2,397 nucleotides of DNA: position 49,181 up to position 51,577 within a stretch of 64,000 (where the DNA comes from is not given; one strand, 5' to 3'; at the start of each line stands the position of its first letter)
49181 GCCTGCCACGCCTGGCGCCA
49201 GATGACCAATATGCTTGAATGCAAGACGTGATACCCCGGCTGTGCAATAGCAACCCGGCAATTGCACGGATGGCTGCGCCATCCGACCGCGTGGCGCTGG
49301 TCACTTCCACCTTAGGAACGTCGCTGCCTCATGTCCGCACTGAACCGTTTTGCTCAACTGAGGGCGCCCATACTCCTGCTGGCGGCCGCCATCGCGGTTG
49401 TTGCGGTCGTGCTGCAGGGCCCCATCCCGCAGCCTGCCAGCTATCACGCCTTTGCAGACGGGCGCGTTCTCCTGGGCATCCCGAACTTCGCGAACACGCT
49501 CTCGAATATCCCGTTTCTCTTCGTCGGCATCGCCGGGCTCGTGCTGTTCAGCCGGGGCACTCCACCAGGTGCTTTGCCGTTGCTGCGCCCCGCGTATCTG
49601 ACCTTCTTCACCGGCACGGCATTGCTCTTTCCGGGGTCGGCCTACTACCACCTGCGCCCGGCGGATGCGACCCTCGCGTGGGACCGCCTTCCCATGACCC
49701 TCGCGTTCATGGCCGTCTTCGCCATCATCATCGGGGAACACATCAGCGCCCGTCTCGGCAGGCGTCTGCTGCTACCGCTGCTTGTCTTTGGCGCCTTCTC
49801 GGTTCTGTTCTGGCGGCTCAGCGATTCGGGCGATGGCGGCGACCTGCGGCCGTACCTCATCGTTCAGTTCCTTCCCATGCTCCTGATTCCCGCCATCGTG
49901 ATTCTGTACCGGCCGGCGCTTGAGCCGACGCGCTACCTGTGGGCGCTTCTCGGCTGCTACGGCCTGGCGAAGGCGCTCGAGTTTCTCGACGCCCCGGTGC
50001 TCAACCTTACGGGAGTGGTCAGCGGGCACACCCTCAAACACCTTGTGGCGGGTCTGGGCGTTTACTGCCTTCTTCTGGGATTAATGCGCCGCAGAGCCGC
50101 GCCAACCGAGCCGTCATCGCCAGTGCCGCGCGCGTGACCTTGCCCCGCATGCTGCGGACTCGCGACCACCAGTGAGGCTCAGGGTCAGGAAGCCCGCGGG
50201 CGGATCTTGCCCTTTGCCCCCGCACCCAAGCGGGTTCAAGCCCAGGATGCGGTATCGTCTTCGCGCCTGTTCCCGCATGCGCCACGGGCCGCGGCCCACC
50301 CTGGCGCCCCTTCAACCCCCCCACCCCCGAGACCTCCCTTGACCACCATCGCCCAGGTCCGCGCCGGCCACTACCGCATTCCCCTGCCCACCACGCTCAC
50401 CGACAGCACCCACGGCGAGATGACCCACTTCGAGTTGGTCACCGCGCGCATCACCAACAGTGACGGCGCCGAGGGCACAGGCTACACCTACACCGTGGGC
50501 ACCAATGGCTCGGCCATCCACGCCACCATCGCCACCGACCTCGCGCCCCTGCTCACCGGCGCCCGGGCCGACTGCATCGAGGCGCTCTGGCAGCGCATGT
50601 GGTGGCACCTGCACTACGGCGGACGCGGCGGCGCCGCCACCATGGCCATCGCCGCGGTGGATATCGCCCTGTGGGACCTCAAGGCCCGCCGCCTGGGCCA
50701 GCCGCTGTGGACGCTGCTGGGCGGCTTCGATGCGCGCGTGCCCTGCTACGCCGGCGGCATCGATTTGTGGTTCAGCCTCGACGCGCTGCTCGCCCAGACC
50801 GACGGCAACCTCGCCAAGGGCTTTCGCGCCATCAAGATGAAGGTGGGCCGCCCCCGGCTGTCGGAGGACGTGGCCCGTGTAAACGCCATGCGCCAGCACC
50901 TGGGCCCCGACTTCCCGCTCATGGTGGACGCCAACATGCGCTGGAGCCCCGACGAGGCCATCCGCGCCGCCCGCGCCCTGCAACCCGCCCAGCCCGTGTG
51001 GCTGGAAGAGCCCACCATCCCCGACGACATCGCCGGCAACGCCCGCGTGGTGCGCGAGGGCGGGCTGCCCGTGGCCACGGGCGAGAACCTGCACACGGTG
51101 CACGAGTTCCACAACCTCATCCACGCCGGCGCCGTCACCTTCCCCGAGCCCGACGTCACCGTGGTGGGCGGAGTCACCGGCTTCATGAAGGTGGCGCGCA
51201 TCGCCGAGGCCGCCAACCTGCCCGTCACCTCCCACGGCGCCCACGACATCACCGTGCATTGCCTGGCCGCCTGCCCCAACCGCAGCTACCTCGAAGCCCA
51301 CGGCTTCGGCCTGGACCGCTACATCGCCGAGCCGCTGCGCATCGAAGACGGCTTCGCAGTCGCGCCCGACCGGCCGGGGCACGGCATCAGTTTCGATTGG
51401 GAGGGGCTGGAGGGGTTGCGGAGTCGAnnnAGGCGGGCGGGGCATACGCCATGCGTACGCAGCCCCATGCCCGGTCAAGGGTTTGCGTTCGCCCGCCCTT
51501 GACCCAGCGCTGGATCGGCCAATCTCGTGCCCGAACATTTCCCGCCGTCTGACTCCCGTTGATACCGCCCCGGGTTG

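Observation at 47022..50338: Lower-GC accessory islet inserted between an SDR gene and an enolase-superfamily gene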

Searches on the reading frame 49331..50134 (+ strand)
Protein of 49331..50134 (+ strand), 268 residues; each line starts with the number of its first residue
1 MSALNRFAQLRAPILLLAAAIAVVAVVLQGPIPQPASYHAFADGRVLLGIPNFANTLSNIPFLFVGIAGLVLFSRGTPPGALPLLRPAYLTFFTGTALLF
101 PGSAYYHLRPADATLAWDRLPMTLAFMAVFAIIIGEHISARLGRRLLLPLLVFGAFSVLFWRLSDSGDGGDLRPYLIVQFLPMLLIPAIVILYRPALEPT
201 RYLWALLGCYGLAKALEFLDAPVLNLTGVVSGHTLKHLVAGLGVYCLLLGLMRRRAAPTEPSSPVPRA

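Call 8: search_protein_families(library=pfam, proteins=[window:49331-50134:+], max_evalue=0.1)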
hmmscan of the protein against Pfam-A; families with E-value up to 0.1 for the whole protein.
window:49331-50134:+ (268 aa): 1 family
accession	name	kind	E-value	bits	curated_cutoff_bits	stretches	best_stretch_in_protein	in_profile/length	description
PF05875.18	Ceramidase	-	7.6e-10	39.1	32.5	1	52-159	22-120/259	Ceramidase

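Call 11: search_protein_families(library=ncbifam, proteins=[window:49331-50134:+], max_evalue=1)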
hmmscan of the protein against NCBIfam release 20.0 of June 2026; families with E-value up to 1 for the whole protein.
window:49331-50134:+ (268 aa): 0 families

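Call 46: search_protein_families(library=padloc, proteins=[window:49331-50134:+], max_evalue=0.1)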
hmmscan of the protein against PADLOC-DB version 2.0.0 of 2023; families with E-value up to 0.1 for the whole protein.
window:49331-50134:+ (268 aa): 0 families

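Call 47: search_protein_families(library=phrogs, proteins=[window:49331-50134:+], max_evalue=0.1)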
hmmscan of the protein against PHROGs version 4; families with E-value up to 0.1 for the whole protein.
window:49331-50134:+ (268 aa): 1 family
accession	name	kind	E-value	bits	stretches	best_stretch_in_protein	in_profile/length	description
phrog_25924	-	unknown function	0.022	15.4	1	191-256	60-124/157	-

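Call 53: search_solved_structures(query=window:49331-50134:+, max_evalue=1, show_alignments=1)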
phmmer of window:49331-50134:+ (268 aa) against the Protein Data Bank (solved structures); distinct sequences matched with E-value up to 1: 1.
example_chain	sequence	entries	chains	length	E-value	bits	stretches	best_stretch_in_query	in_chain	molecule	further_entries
1m1c_A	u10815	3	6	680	0.46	13.3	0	19-72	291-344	Major coat protein | Major capsid protein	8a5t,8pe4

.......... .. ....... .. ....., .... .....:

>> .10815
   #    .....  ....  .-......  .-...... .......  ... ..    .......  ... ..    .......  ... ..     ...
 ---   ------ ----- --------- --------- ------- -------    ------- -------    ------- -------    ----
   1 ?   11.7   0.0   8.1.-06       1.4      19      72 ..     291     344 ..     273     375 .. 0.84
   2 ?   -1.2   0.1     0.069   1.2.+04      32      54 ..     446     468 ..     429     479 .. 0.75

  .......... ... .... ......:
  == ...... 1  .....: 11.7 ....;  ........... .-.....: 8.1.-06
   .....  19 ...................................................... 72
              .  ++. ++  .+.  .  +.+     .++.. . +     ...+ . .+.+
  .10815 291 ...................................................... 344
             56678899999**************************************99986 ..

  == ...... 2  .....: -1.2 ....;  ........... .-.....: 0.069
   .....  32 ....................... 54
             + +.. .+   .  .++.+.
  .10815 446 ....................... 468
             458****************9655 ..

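Call 54: search_dna_similar(query=window:49331-50134:+, collection=plasmids, mode=protein, max_evalue=0.001, max_rows=15)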
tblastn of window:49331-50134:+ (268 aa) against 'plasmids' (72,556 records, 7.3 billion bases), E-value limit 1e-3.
Records with a match: 9; places in all: 9; records where one place covers at least 80% of the query: 6.
Best place of each record, by identity: <60% 9.
By first word of the organism name: Pseudomonas 4; Photobacterium 2; Aromatoleum 1; Paraburkholderia 1; Comamonas 1.
By predicted mobility (MOB-suite, as given by PLSDB): non-mobilizable 8; conjugative 1.
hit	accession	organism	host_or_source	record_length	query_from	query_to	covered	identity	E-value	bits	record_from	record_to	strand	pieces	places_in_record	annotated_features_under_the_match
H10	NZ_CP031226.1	Pseudomonas amygdali pv. lachrymans str. M301315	-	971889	29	249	82%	45.8%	6e-48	177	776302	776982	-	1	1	ceramidase domain-containing protein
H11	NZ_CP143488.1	Pseudomonas silesiensis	single cell,landfill for plastics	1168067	32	253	83%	43.4%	2e-45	170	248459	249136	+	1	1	record has no annotation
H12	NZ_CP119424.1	Photobacterium sp. DA100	-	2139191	31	255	84%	42.5%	3e-40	155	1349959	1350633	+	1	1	none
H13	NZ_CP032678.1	Pseudomonas sp. Leaf58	Arabidopsis,whole organism,phyllosphere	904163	32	226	73%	47.0%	8e-39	150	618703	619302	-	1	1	ceramidase domain-containing protein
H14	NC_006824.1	Aromatoleum aromaticum EbN1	-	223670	31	248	81%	41.1%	1e-29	124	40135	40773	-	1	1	hypothetical protein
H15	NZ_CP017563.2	Paraburkholderia sprentiae WSM5005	Lebeckia ambigua,root nodule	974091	31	267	88%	35.6%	3e-24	108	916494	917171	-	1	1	hypothetical protein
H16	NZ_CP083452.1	Comamonas odontotermitis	cell culture,cucumber rhizosphere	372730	30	263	87%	34.7%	5e-21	99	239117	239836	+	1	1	hypothetical protein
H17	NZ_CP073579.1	Photobacterium sp. GJ3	-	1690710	29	241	79%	31.8%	9e-15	81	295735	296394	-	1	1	record has no annotation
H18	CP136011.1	Pseudomonas sp. FeN3W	cell culture,marine sediment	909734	161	253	35%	38.9%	5e-12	73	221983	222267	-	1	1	hypothetical protein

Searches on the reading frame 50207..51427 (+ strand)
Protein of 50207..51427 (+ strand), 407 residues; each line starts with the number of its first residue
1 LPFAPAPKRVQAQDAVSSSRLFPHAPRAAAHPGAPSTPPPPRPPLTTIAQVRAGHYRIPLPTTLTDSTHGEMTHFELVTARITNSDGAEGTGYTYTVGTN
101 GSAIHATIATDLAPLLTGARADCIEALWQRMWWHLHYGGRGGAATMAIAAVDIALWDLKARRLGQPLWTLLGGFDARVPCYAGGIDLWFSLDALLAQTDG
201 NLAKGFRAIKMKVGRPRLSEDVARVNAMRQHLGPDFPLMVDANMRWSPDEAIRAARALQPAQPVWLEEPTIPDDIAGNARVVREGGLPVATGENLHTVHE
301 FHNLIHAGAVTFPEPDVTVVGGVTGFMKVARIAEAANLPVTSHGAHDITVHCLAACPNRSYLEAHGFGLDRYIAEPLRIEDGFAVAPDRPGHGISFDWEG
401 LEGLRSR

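Call 8: search_protein_families(library=pfam, proteins=[window:50207-51427:+], max_evalue=0.1)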
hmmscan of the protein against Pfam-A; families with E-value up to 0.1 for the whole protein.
window:50207-51427:+ (407 aa): 3 families
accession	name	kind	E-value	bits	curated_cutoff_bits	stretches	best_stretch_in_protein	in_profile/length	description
PF13378.12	MR_MLE_C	-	1.9e-64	217.8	29.4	1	201-399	9-218/219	Enolase C-terminal domain-like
PF02746.21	MR_MLE_N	-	4.4e-21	75.7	22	1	70-172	21-117/117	Mandelate racemase / muconate lactonizing enzyme, N-terminal domain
PF12195.14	End_beta_barrel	-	0.055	13.9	35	0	284-349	7-70/83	Beta barrel domain of bacteriophage endosialidase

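Call 11: search_protein_families(library=ncbifam, proteins=[window:50207-51427:+], max_evalue=1)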
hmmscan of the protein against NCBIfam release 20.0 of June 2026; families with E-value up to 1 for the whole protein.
window:50207-51427:+ (407 aa): 18 families
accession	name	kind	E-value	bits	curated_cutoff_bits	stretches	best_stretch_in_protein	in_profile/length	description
NF047820.1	TalGalacDh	equivalog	1.8e-80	270.7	500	1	48-396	4-356/371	L-talarate/galactarate dehydratase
NF040866.1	AraD_Arch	equivalog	8.4e-47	159.9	650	1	74-402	31-367/372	arabinonate dehydratase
NF043051.1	ManoateDhtManD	equivalog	1e-43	149.7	550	2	225-398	195-377/403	D-mannonate dehydratase ManD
NF011654.0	PRK15072.1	subfamily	7.7e-42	143.6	430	2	77-219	17-156/404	D-galactonate dehydratase family protein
NF010624.0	PRK14017.1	equivalog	5.2e-38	131.1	311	1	80-397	18-353/382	galactonate dehydratase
NF040790.2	glucon_galact_dh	equivalog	6.6e-36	123.9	750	1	77-402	25-367/390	bifunctional D-gluconate/D-galactonate dehydratase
NF011968.0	PRK15440.1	equivalog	1.9e-35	122.5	393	1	93-361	71-337/395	L-rhamnonate dehydratase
TIGR02534.1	mucon_cyclo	subfamily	8.2e-34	117.2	334.95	1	71-405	23-366/368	muconate/chloromuconate family cycloisomerase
NF043002.1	HProlDhtase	equivalog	1.8e-18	66.6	500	1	110-401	70-359/366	cis-3-hydroxy-L-proline dehydratase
NF041118.1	A_G_epim_Thtga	equivalog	2.5e-16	59.7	500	1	56-338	13-285/341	L-Ala-D/L-Glu epimerase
NF002782.0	PRK02901.1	equivalog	9.6e-15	54.4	288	1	204-350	101-246/328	o-succinylbenzoate synthase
NF042940.1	racemase_DgcA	equivalog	3.2e-14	52.9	400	1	67-338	17-264/323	N-acetyl-D-Glu racemase DgcA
TIGR01928.1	menC_lowGC_arch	equivalog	1.1e-12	47.7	200.65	1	144-335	88-273/325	o-succinylbenzoate synthase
TIGR03247.1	glucar-dehydr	equivalog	8e-12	44.6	828.7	1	204-402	195-403/441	glucarate dehydratase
TIGR01927.1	menC_gam_Gplu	equivalog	5.9e-11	42.2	130.55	1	195-310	114-230/307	o-succinylbenzoate synthase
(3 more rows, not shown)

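Call 13: find_related_loci(query=window:50339-51427:+, collection=genome_contigs, flank=10000)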
Query window:50339-51427:+ (363 aa) in genome_contigs; peptide patterns used: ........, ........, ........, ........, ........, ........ (x = any residue, [..] = any of these).
599 stretches matched a pattern (row limit reached: there are more); 589 encode a relative of the query (tblastn E <= 1e-3); the best 80 are kept; 80 distinct loci.
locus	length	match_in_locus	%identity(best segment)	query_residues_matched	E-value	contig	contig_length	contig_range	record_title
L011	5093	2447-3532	97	1-362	0e+0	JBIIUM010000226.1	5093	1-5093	MAG: Burkholderiales bacterium isolate ME2004-09-02_3300034061_group2_bin106 Rohwer_bin2335_scaffold_27652_c1, whole gen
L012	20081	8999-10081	84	1-361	0e+0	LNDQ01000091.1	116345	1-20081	MAG: Betaproteobacteria bacterium Ga0077523 Ga0077523_1069.1, whole genome shotgun sequence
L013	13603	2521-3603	84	2-362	0e+0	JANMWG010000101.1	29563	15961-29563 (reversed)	MAG: Betaproteobacteria bacterium isolate OTE_88_metabat_364 OTE_88_k141_349733, whole genome shotgun sequence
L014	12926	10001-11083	83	1-361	0e+0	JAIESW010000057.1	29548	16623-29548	MAG: Burkholderiales bacterium isolate co.spades.METABAT.2.5kb_110 c_000000440257, whole genome shotgun sequence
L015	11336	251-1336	84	1-362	0e+0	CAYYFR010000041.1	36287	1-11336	MAG TPA_asm: uncultured Burkholderiales bacterium isolate SRP128246_co1_11 genome assembly, contig: NODE_1712_length_362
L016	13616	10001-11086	82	1-362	0e+0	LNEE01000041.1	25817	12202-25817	MAG: Betaproteobacteria bacterium Ga0077532 Ga0077532_136.1, whole genome shotgun sequence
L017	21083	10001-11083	83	1-361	0e+0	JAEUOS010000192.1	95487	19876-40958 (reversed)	MAG: Burkholderiales bacterium isolate new MAG-205 k141_1962700, whole genome shotgun sequence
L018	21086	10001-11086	79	1-362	0e+0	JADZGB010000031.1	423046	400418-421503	MAG: Burkholderiales bacterium isolate SJ887 c_000001127166, whole genome shotgun sequence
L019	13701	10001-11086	79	1-362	0e+0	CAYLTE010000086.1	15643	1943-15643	MAG TPA_asm: uncultured Burkholderiales bacterium isolate SRP329715_co2_15 genome assembly, contig: NODE_7163_length_156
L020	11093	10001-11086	79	1-362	0e+0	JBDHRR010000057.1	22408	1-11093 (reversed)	MAG: Burkholderiales bacterium isolate AS-MICRO-3CA.139 NODE_10000_length_22408_cov_6.582133, whole genome shotgun seque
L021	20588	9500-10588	78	1-363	0e+0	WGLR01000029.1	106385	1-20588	MAG: Betaproteobacteria bacterium isolate RI_222 c_000000113936, whole genome shotgun sequence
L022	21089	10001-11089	79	1-363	0e+0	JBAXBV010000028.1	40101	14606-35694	MAG: Betaproteobacteria bacterium isolate ELA176 MAG176_28, whole genome shotgun sequence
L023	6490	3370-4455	79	1-362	0e+0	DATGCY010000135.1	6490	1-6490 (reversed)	MAG TPA_asm: Candidatus Methylomirabilota bacterium isolate SMAG_U9660 k141_176806, whole genome shotgun sequence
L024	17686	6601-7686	80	1-362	0e+0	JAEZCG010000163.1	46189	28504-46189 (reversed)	MAG: Proteobacteria bacterium isolate OH_CBrB_233 k127_1623604, whole genome shotgun sequence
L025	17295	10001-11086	78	1-362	0e+0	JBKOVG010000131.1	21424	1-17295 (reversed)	MAG: Candidatus Methylomirabilota bacterium isolate GM_EKS_MAG_00050 GM_EKS_000001435119, whole genome shotgun sequence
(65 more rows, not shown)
